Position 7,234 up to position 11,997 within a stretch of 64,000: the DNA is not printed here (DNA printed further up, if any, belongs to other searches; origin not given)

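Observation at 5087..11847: Tandem giant YYY-domain (DUF2298) membrane proteins, one fused to an ArnT/PMT-like GT-C module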

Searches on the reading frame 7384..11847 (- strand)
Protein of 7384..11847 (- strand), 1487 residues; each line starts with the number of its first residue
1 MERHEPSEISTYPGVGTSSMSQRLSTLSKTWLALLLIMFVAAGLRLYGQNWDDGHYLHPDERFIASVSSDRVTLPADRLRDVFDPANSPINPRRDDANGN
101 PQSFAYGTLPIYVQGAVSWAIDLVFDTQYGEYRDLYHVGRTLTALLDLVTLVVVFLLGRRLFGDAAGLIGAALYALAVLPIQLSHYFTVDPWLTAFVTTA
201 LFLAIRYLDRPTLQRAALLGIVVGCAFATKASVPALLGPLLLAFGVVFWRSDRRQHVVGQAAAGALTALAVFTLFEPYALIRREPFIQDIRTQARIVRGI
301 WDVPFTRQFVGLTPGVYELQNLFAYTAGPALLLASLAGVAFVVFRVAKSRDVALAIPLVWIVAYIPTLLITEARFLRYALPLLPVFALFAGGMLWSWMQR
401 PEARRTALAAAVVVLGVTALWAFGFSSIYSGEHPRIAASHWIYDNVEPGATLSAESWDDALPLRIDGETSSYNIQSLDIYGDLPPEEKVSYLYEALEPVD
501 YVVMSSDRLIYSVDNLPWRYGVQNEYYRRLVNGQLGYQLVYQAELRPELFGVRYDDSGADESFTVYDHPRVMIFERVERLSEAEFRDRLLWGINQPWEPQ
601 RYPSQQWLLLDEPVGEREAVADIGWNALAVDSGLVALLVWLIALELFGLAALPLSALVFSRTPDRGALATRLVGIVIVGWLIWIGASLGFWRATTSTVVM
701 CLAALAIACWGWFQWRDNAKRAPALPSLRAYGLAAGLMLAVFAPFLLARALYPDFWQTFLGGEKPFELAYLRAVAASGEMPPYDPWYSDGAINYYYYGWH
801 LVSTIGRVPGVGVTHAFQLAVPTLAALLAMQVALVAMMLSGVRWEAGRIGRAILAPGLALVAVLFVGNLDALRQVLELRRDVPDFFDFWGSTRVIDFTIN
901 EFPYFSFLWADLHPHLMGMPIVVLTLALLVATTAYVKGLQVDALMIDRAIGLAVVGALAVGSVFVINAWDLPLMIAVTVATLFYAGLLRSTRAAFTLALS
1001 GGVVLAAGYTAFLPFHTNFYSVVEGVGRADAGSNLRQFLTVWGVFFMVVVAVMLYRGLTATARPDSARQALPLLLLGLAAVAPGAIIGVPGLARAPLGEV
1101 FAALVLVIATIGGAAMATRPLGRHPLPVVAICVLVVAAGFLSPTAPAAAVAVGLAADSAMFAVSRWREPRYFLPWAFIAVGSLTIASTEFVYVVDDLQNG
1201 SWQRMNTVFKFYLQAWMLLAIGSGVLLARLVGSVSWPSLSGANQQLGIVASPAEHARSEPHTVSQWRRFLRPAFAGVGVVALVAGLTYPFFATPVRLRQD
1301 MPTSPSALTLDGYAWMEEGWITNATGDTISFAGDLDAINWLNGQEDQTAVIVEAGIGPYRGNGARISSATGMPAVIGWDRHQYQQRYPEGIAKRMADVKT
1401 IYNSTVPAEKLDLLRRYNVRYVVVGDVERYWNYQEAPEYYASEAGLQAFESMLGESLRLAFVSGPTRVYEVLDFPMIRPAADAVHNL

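Call 3: search_protein_families(library=pfam, proteins=[window:7384-11847:-], max_evalue=0.1)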
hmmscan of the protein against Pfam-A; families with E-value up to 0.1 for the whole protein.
window:7384-11847:- (1487 aa): 3 families
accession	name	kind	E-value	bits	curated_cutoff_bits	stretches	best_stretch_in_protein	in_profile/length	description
PF10060.15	DUF2298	-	1.6e-86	291.6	27.8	1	677-1219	1-488/488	Uncharacterized membrane protein (DUF2298)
PF13231.12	PMT_2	-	1e-11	45.7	26.1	1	140-272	25-154/160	Dolichyl-phosphate-mannose-protein mannosyltransferase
PF04909.20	Amidohydro_2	-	0.0077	16.5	26.4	1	552-625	205-280/289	Amidohydrolase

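Call 4: search_protein_families(library=ncbifam, proteins=[window:7384-11847:-], max_evalue=0.1)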
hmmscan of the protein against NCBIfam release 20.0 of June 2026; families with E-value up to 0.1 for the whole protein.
window:7384-11847:- (1487 aa): 1 family
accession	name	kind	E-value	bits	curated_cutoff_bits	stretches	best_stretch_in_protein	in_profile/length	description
TIGR03662.1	Chlor_Arch_YYY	subfamily_domain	5.7e-134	448.4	300.25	1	635-1430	3-697/727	chlor_Arch_YYY domain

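Call 8: search_solved_structures(query=window:7384-11847:-, max_evalue=10, show_alignments=2)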
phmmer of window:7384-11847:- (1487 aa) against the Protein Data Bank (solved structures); distinct sequences matched with E-value up to 10: 0.

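Call 15: find_homologous_proteins(query=window:7384-11847:-, max_evalue=0.00001)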
Query window:7384-11847:- (1487 aa): 400 proteins with E <= 0.00001 among 8000 candidates; the best 120 are listed.
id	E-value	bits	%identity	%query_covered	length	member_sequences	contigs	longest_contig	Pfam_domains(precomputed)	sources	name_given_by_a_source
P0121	0.0e+0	3290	100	99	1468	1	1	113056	PF10060.16,PF13231.13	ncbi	-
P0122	0.0e+0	2596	78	99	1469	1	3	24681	PF10060.16,PF13231.13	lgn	-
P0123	0.0e+0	2319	71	99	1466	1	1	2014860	PF10060.16,PF02366.25,PF13231.13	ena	-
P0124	0.0e+0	2259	69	98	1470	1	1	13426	PF10060.16,PF02366.25,PF13231.13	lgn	-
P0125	0.0e+0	2211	68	97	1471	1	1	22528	PF10060.16,PF02366.25,PF13231.13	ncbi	ncbi:hypothetical protein BH23CHL2_BH23CHL2_18290 [soil metagenome]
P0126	0.0e+0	2143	66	99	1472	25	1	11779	PF10060.16,PF02366.25,PF13231.13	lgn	-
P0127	0.0e+0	2067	65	98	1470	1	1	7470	PF10060.16,PF13231.13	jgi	jgi:YYY domain-containing protein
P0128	0.0e+0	1988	70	84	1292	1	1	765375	PF10060.16,PF13231.13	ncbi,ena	-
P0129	0.0e+0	1806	64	87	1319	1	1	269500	PF10060.16,PF13231.13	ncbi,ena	-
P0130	0.0e+0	1754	56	97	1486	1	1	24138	PF10060.16,PF13231.13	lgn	-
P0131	0.0e+0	1702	55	99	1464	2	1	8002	PF10060.16,PF02366.25,PF13231.13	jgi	-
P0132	0.0e+0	1691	55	99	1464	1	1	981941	PF10060.16,PF02366.25,PF13231.13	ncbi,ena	-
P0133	0.0e+0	1690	54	98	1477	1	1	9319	PF10060.16,PF13231.13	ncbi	-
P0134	0.0e+0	1683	55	99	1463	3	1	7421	PF10060.16,PF02366.25,PF13231.13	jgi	jgi:YYY domain-containing protein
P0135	0.0e+0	1681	56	98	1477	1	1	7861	PF10060.16,PF13231.13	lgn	-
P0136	0.0e+0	1680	55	97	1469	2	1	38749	PF10060.16,PF02366.25,PF13231.13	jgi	-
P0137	0.0e+0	1680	54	97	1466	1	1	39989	PF10060.16,PF02366.25,PF13231.13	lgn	-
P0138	0.0e+0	1667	55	99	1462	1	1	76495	PF10060.16,PF02366.25,PF13231.13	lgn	-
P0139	0.0e+0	1665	55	97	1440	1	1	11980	PF10060.16,PF02366.25,PF13231.13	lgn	-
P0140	0.0e+0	1659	54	99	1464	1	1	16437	PF10060.16,PF02366.25,PF13231.13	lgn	-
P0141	0.0e+0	1658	54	99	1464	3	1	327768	PF10060.16,PF02366.25,PF13231.13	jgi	-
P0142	0.0e+0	1654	54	97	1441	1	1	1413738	PF10060.16,PF02366.25,PF13231.13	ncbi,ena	-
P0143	0.0e+0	1653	54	99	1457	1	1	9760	PF10060.16,PF13231.13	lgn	-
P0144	0.0e+0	1652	55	97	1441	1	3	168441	PF10060.16,PF13231.13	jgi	jgi:YYY domain-containing protein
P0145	0.0e+0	1646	55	99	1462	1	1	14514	PF10060.16,PF02366.25,PF13231.13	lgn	-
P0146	0.0e+0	1634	53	96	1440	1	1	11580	PF10060.16,PF13231.13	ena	-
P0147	0.0e+0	1628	55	98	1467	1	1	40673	PF10060.16,PF13231.13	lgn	-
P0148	0.0e+0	1626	53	99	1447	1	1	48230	PF10060.16,PF13231.13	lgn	-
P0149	0.0e+0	1625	54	99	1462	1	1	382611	PF10060.16,PF02366.25,PF13231.13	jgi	jgi:YYY domain-containing protein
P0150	0.0e+0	1622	53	97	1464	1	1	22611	PF10060.16,PF02366.25,PF13231.13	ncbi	-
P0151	0.0e+0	1618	52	99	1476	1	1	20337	PF10060.16,PF02366.25,PF13231.13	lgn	-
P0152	0.0e+0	1614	53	98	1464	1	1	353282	PF10060.16,PF02366.25,PF13231.13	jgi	jgi:YYY domain-containing protein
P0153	0.0e+0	1608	52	97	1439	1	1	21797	PF10060.16,PF13231.13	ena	-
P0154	0.0e+0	1605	52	97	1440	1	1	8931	PF10060.16,PF13231.13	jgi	-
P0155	0.0e+0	1569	52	95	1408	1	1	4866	PF10060.16,PF02366.25,PF13231.13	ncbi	ncbi:MAG: DUF2298 domain-containing protein, partial [Chloroflexota bacterium]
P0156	0.0e+0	1564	52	99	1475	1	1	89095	PF10060.16,PF02366.25,PF13231.13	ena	-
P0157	0.0e+0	1556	52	98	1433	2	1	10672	PF10060.16,PF02366.25,PF13231.13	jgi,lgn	jgi:YYY domain-containing protein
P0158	0.0e+0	1548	51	97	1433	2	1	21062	PF10060.16,PF13231.13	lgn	-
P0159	0.0e+0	1523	51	97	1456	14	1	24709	PF10060.16,PF13231.13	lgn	-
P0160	0.0e+0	1507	50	99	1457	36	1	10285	PF10060.16,PF02366.25,PF13231.13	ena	-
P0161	0.0e+0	1497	52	97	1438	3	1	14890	PF10060.16,PF02366.25,PF13231.13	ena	-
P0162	0.0e+0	1493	50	99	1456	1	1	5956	PF10060.16,PF13231.13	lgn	-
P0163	0.0e+0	1467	52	95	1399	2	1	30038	PF10060.16,PF02366.25,PF13231.13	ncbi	-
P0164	0.0e+0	1423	50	93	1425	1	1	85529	PF10060.16,PF02366.25,PF13231.13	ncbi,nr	ncbi:MAG: DUF2298 domain-containing protein [Thermomicrobiales bacterium]|nr:DUF2298 domain-containi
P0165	0.0e+0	1098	43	98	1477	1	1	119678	PF10060.16,PF13231.13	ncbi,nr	ncbi:MAG: DUF2298 domain-containing protein [Sphaerobacter sp.]|nr:DUF2298 domain-containing protein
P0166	0.0e+0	1085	42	98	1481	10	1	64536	PF10060.16,PF13231.13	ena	-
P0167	0.0e+0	1068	43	97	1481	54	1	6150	PF10060.16,PF13231.13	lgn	-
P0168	0.0e+0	1035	41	99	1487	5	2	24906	PF10060.16,PF02366.25,PF13231.13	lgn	-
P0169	9.2e-289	979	39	97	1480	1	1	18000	PF10060.16,PF13231.13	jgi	jgi:YYY domain-containing protein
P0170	2.6e-282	958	38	98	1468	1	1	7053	PF10060.16,PF13231.13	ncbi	ncbi:MAG: DUF2298 domain-containing protein [Thermomicrobiaceae bacterium]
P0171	7.0e-282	957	39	96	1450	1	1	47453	PF10060.16,PF13231.13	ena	-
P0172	2.9e-281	955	38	98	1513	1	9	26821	PF10060.16,PF02366.25,PF13231.13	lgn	-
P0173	6.0e-276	937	38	97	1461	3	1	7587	PF10060.16,PF13231.13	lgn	-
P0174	2.6e-274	932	37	98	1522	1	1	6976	PF10060.16,PF02366.25,PF13231.13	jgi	jgi:YYY domain-containing protein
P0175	5.7e-272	924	39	97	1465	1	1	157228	PF10060.16,PF13231.13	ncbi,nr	ncbi:MAG: hypothetical protein EA415_14755 [Sphaerobacteraceae bacterium]|nr:MAG: hypothetical prote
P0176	1.4e-265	903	37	97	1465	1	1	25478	PF10060.16,PF13231.13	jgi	jgi:YYY domain-containing protein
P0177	3.2e-264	898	38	98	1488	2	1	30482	PF10060.16,PF02366.25,PF13231.13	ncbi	-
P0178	1.7e-261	889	37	66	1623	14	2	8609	PF10060.16,PF02366.25,PF13231.13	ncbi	-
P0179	2.3e-260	885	37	69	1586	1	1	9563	PF10060.16,PF02366.25,PF13231.13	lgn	-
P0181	8.7e-257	873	37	96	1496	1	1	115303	PF10060.16,PF13231.13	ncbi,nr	ncbi:MAG: hypothetical protein KatS3mg059_0194 [Thermomicrobiales bacterium]|nr:MAG: hypothetical pr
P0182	1.0e-251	857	37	97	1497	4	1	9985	PF10060.16,PF02366.25,PF13231.13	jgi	jgi:YYY domain-containing protein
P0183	1.2e-250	853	36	97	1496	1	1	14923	PF10060.16,PF13231.13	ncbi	-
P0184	1.5e-249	850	36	66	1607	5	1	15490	PF10060.16,PF02366.25,PF13231.13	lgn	-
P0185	2.2e-247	842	32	72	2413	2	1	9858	PF10060.16,PF13231.13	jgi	-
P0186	1.3e-245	837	34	69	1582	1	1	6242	PF10060.16,PF13231.13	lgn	-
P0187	6.7e-244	831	38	96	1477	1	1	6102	PF10060.16,PF13231.13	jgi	jgi:YYY domain-containing protein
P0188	1.3e-242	827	35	66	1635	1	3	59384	PF10060.16,PF13231.13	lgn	-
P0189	1.3e-242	826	35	97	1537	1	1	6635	PF10060.16,PF02366.25,PF13231.13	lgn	-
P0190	2.5e-242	826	36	66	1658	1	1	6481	PF10060.16,PF02366.25,PF13231.13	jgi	jgi:YYY domain-containing protein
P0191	1.3e-241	823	38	97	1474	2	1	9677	PF10060.16,PF13231.13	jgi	jgi:YYY domain-containing protein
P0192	4.8e-241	821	37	98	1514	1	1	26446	PF10060.16,PF02366.25,PF13231.13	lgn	-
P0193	6.0e-241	821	37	96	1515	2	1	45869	PF10060.16,PF02366.25,PF13231.13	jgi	-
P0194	1.1e-230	787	34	80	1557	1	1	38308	PF10060.16,PF02366.25,PF13231.13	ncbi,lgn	-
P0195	1.3e-223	764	43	13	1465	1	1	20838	PF10060.16,PF13231.13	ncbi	ncbi:MAG: DUF2298 domain-containing protein [Chloroflexota bacterium]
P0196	9.3e-220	751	35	66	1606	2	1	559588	PF10060.16,PF13231.13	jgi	jgi:YYY domain-containing protein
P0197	2.9e-216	739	37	30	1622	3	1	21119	PF10060.16,PF13231.13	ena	-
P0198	9.3e-216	738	36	72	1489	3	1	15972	PF10060.16,PF13231.13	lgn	-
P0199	1.3e-212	727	35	31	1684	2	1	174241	PF10060.16,PF02366.25,PF13231.13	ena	-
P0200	1.0e-204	701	34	66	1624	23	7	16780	PF10060.16,PF13231.13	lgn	-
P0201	2.2e-202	693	35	99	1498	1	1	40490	PF10060.16,PF13231.13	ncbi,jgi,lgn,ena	-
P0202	6.8e-195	668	37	59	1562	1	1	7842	PF10060.16,PF13231.13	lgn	-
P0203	2.0e-194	667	40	68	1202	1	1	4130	PF10060.16,PF13231.13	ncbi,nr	ncbi:MAG: glycosyltransferase family 39 protein, partial [Thermomicrobiales bacterium]|nr:glycosyltr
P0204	1.1e-192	661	30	69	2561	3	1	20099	PF14559.13,PF10060.16,PF13414.13,PF07719.24,PF13231.13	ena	-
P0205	2.4e-181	623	31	67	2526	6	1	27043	PF14559.13,PF10060.16,PF13414.13,PF13428.13,PF13181.13,PF07719.24,PF13231.13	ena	-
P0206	1.6e-171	591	33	96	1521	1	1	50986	PF10060.16,PF02366.25,PF13231.13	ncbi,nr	ncbi:MAG: glycosyltransferase family 39 protein [Chloroflexi bacterium]|nr:glycosyltransferase famil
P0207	4.1e-170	586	33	70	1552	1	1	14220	PF10060.16,PF02366.25,PF13231.13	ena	-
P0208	1.1e-167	578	34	97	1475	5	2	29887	PF10060.16,PF13231.13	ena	-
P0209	3.3e-167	577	32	60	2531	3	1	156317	PF14559.13,PF10060.16,PF13414.13,PF13428.13,PF13181.13,PF07719.24,PF13231.13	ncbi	ncbi:MAG: DUF2298 domain-containing protein [Roseiflexaceae bacterium]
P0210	3.3e-166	573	31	96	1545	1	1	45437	PF10060.16,PF13231.13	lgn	-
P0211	5.7e-165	569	36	44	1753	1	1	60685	PF10060.16,PF02366.25,PF13231.13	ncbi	-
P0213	6.6e-161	556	33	54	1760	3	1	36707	PF10060.16,PF13231.13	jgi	-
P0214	2.5e-160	554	31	98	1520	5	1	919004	PF10060.16,PF02366.25,PF13231.13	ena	-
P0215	9.0e-160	552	34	70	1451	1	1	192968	PF10060.16,PF02366.25,PF13231.13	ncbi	-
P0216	5.0e-159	550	34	64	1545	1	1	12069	PF10060.16,PF13231.13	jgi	jgi:YYY domain-containing protein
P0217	3.1e-158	547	32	98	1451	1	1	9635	PF10060.16,PF13231.13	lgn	-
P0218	4.4e-158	546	34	69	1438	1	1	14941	PF10060.16,PF02366.25,PF13231.13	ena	-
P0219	5.4e-158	546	31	97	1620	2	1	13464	PF10060.16,PF13231.13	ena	-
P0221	6.5e-158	546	33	68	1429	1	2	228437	PF10060.16,PF13231.13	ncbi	-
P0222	6.9e-158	546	33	96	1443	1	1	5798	PF10060.16,PF13231.13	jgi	jgi:YYY domain-containing protein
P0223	8.6e-158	545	33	96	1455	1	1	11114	PF10060.16,PF02366.25,PF13231.13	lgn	-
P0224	9.9e-158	545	31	97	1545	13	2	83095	PF10060.16,PF13231.13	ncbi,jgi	-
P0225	2.7e-156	540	33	97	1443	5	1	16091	PF10060.16,PF13231.13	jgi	jgi:YYY domain-containing protein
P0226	4.7e-156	540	33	70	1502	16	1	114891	PF10060.16,PF02366.25,PF13231.13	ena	-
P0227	5.2e-156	540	32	97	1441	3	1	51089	PF10060.16,PF13231.13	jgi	jgi:YYY domain-containing protein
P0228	5.3e-155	536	34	69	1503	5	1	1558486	PF10060.16,PF02366.25,PF13231.13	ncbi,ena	-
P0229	8.1e-155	536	31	68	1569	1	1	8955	PF10060.16,PF13231.13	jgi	jgi:YYY domain-containing protein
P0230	9.1e-155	535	32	96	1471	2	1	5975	PF10060.16,PF02366.25,PF13231.13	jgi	jgi:YYY domain-containing protein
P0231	1.5e-154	535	31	97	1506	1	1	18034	PF10060.16,PF02366.25,PF13231.13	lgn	-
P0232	1.4e-153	531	29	97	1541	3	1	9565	PF10060.16,PF13231.13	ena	-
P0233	1.8e-153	531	33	68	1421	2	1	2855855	PF10060.16,PF02366.25,PF13231.13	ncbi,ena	-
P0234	4.7e-153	530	32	17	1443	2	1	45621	PF10060.16,PF02366.25,PF13231.13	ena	-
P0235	6.0e-153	529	33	70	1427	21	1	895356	PF10060.16,PF13231.13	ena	-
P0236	3.2e-152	527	34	68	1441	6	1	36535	PF10060.16,PF13231.13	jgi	jgi:YYY domain-containing protein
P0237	4.1e-152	527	33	72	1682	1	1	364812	PF10060.16,PF13231.13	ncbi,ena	-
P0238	5.6e-152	526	32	97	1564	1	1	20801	PF10060.16,PF13231.13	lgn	-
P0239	2.7e-151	524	30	54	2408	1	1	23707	PF14559.13,PF13431.13,PF10060.16,PF13432.13,PF13428.13,PF07719.24,PF13231.13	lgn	-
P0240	2.7e-151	524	31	70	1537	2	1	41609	PF10060.16,PF13231.13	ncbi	ncbi:MAG: DUF2298 domain-containing protein [Chloroflexota bacterium]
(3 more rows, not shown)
